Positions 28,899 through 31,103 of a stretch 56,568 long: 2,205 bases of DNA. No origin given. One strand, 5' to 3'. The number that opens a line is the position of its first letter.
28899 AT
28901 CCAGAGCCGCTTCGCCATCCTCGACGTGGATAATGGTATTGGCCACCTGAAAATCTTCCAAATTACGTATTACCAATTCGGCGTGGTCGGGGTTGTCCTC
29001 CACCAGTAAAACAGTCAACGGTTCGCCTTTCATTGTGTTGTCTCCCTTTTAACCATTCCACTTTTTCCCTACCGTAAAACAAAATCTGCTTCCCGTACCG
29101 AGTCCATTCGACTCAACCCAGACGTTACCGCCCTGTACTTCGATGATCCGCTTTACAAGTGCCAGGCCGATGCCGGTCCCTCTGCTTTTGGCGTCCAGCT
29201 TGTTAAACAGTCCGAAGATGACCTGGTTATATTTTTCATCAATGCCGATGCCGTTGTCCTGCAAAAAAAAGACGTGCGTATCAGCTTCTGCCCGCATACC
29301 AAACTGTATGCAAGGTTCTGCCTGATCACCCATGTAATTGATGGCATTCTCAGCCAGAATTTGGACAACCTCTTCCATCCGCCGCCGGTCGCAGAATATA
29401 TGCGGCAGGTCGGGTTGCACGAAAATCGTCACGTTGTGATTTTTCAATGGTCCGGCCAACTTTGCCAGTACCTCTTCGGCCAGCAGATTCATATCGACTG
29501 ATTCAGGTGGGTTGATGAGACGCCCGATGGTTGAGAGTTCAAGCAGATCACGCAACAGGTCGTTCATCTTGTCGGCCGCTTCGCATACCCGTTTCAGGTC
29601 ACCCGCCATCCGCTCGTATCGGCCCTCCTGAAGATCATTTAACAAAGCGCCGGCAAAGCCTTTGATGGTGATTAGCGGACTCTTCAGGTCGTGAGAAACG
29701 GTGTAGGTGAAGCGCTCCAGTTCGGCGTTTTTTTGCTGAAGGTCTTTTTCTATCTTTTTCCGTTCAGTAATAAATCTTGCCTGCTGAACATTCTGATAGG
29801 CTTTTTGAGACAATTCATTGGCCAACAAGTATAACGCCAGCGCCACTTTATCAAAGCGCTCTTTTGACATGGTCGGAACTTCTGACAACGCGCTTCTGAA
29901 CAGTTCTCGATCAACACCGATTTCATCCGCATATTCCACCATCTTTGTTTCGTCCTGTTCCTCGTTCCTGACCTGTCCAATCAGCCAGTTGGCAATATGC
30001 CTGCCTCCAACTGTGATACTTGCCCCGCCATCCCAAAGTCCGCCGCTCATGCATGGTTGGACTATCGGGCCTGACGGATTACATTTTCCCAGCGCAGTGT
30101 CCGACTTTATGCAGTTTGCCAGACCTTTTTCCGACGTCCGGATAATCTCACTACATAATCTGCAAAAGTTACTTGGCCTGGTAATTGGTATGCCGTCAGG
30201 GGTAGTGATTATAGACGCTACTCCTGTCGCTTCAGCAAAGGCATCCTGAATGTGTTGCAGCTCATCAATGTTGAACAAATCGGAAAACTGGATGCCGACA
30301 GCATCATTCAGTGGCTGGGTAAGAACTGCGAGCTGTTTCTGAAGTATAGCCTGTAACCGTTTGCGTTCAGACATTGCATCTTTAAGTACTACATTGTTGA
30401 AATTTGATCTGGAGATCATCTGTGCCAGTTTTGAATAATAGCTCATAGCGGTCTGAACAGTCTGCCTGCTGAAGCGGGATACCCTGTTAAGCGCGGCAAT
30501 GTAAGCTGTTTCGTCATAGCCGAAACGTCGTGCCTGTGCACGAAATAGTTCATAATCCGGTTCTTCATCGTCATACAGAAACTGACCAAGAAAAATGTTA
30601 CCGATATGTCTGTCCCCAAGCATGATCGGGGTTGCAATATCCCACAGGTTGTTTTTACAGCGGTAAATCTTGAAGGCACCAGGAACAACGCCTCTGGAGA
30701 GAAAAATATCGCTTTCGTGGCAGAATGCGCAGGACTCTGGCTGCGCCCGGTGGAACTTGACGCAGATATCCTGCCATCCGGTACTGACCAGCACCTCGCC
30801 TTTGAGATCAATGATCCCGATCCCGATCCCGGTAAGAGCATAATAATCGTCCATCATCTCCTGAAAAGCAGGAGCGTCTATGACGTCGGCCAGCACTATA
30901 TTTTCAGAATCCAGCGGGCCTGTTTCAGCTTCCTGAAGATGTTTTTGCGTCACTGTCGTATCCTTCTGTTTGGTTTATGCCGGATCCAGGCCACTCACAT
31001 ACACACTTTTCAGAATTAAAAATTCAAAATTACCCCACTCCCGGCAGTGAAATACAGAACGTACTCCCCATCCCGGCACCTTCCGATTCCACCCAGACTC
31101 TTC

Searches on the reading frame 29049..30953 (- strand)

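Call 98: search_protein_families(library=pfam, proteins=[window:29049-30953:-], max_evalue=0.00001)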
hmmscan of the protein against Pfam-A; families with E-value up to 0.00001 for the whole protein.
window:29049-30953:- (634 aa): 3 families
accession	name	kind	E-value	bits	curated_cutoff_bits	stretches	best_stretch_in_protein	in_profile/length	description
PF10114.15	PocR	-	1.6e-105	350.3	23.9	2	23-184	1-161/162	Sensory domain found in PocR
PF02518.31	HATPase_c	-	2.5e-16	60.5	26.4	1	522-628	2-107/111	Histidine kinase-, DNA gyrase B-, and HSP90-like ATPase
PF00512.31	HisKA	-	1.2e-10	41.8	26.9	1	412-477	2-64/66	His Kinase A (phospho-acceptor) domain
